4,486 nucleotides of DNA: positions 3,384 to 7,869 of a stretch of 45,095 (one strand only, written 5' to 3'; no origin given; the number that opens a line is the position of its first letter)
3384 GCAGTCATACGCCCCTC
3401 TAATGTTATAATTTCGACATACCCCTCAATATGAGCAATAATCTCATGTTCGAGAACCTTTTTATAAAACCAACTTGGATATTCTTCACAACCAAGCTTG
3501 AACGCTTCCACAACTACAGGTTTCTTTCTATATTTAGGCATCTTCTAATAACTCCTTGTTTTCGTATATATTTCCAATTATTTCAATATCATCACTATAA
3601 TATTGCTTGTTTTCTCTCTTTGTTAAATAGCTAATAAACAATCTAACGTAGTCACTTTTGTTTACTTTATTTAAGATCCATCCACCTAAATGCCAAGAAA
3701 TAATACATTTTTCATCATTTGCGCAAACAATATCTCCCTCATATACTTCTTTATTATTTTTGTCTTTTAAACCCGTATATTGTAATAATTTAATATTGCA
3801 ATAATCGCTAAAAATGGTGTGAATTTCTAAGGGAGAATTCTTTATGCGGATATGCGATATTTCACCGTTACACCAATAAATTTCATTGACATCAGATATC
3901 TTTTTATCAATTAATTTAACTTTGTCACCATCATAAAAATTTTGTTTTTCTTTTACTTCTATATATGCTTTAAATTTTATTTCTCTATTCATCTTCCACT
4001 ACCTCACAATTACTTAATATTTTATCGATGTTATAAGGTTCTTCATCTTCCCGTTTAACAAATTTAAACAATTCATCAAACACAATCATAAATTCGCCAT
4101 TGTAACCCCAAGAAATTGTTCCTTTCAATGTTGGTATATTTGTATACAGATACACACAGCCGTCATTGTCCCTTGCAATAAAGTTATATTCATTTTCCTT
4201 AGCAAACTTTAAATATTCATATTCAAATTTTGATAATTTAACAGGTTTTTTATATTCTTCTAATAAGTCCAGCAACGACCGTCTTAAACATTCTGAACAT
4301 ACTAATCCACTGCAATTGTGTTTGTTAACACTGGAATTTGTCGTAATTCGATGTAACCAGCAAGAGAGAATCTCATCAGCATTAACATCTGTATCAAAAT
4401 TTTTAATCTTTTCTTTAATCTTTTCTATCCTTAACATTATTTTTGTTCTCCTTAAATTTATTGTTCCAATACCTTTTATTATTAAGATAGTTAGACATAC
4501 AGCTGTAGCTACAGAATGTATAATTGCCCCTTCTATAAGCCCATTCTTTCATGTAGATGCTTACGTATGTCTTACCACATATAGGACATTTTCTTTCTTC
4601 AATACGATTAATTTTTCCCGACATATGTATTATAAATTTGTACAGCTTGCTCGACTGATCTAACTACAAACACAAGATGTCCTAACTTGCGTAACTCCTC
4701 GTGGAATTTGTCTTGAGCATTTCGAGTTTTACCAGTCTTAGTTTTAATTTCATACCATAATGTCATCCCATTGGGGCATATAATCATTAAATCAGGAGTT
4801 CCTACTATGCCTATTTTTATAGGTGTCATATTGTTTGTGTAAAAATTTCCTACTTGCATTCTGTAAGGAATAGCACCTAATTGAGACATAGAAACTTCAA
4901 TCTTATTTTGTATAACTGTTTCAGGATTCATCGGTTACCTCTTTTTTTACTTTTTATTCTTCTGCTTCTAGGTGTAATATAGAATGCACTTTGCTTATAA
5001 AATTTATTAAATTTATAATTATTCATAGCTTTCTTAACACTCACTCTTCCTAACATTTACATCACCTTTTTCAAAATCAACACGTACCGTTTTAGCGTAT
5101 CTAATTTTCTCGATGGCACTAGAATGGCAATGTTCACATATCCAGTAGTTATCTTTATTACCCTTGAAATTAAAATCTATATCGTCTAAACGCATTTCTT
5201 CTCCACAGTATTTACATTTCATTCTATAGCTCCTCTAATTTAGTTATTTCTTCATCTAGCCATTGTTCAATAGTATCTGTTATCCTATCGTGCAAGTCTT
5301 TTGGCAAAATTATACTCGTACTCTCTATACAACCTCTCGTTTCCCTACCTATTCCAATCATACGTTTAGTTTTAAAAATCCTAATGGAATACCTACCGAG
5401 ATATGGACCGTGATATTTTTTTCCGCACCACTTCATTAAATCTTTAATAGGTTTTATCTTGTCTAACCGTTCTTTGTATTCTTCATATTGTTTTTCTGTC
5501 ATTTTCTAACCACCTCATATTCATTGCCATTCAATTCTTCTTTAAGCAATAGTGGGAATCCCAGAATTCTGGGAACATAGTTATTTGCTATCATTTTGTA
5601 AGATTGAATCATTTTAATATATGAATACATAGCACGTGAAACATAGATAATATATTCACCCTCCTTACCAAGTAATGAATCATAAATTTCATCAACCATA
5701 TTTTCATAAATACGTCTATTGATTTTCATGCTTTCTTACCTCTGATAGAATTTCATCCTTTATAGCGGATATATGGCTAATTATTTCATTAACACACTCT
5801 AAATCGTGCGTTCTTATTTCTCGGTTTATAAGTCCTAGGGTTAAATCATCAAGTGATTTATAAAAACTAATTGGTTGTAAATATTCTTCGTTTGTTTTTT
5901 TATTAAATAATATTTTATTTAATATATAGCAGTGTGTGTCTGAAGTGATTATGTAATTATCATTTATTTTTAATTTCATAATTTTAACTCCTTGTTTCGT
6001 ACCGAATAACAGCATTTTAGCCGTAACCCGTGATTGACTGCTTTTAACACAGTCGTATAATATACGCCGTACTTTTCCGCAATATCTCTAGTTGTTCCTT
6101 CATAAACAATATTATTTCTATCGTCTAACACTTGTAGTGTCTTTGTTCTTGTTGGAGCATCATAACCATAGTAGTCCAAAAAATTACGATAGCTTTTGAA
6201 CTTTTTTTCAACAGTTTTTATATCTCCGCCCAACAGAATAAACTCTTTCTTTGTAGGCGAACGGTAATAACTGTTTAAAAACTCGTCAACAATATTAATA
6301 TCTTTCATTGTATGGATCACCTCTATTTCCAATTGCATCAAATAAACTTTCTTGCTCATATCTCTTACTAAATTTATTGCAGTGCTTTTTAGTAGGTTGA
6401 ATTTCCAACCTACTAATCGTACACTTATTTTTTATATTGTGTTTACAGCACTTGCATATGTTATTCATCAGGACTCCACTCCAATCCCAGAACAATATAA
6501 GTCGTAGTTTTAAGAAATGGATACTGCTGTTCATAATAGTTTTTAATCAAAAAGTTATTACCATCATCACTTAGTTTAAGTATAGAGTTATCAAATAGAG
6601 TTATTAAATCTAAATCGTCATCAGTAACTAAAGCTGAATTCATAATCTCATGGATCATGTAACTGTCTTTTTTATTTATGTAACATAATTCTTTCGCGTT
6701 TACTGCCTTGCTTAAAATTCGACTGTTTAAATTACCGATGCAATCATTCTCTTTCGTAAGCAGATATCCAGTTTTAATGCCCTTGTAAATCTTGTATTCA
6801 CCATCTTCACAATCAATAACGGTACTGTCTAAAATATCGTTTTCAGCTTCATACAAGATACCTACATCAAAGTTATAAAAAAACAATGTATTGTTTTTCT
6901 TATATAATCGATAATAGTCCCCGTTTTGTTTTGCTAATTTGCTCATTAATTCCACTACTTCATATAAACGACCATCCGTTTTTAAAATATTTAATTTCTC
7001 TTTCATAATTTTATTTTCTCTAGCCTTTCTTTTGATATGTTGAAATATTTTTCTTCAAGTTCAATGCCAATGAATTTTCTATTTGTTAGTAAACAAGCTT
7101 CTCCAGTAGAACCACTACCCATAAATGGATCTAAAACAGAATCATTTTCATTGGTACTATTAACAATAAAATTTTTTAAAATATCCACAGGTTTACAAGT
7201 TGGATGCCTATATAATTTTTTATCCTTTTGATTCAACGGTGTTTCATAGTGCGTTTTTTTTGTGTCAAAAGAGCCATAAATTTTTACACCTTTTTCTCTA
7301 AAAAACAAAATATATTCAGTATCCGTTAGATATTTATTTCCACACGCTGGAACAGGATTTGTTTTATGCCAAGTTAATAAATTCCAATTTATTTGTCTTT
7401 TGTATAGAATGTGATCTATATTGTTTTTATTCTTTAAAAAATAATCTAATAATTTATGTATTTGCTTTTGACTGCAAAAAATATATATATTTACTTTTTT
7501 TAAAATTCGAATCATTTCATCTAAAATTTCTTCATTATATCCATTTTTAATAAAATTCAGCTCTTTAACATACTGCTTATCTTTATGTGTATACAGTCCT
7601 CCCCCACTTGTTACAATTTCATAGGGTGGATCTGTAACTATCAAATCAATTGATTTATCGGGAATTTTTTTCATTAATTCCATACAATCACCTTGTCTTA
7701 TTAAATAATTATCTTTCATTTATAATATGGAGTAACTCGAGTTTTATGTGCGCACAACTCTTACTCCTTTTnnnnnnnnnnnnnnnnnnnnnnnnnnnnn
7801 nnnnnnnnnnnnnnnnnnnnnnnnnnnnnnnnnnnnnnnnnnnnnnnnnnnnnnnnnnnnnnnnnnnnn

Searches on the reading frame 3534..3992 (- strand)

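Call 56: search_protein_families(library=phrogs, proteins=[window:3534-3992:-], max_evalue=0.0001)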
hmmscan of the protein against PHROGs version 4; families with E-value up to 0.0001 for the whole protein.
window:3534-3992:- (152 aa): 4 families
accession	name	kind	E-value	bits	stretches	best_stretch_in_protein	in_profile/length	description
phrog_98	-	unknown function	7.7e-25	88.6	1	1-151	24-152/208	-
phrog_8684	-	unknown function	8.3e-15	56.1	1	1-151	1-162/164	-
phrog_24347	-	unknown function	2.7e-09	37.6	1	47-150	150-242/245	-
phrog_9246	-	unknown function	9.4e-05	23.6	1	31-92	14-76/82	-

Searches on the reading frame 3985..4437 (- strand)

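Call 56: search_protein_families(library=phrogs, proteins=[window:3985-4437:-], max_evalue=0.0001)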
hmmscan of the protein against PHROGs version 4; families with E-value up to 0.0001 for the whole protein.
window:3985-4437:- (150 aa): 1 family
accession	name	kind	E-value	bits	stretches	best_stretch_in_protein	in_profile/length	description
phrog_22292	-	unknown function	2.1e-14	54.6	1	1-149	1-152/155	-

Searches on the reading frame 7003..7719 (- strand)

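Call 56: search_protein_families(library=phrogs, proteins=[window:7003-7719:-], max_evalue=0.0001)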
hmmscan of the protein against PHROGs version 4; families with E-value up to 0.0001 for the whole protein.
window:7003-7719:- (238 aa): 12 families
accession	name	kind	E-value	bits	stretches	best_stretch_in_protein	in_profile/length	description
phrog_67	-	other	1.3e-66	227.2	1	2-236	121-346/743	DNA methyltransferase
phrog_498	-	other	5.2e-32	112.1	1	17-235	216-422/633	DNA methyltransferase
phrog_3008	-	other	5.6e-26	92.3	1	153-235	130-213/244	DNA methyltransferase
phrog_18293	-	other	3.4e-23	82.9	1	170-236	44-110/119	methyltransferase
phrog_6025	-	other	2.7e-17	64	1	4-116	11-119/192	DNA methyltransferase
phrog_8769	-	other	7.4e-17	62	1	189-235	9-55/71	methyltransferase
phrog_6952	-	other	5.4e-14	53.5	1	171-234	113-176/181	DNA methyltransferase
phrog_23085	-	unknown function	3.8e-13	50.3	1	137-232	8-104/138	-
phrog_23148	-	unknown function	4.3e-13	50.6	1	155-234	67-147/165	-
phrog_16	-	DNA, RNA and nucleotide metabolism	1.4e-09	37.7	1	67-229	791-905/986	DNA helicase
phrog_18146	-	other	5.3e-08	33.2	1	153-223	29-101/452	DNA methyltransferase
phrog_12862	-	unknown function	5.4e-08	33.8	1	6-37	4-35/149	-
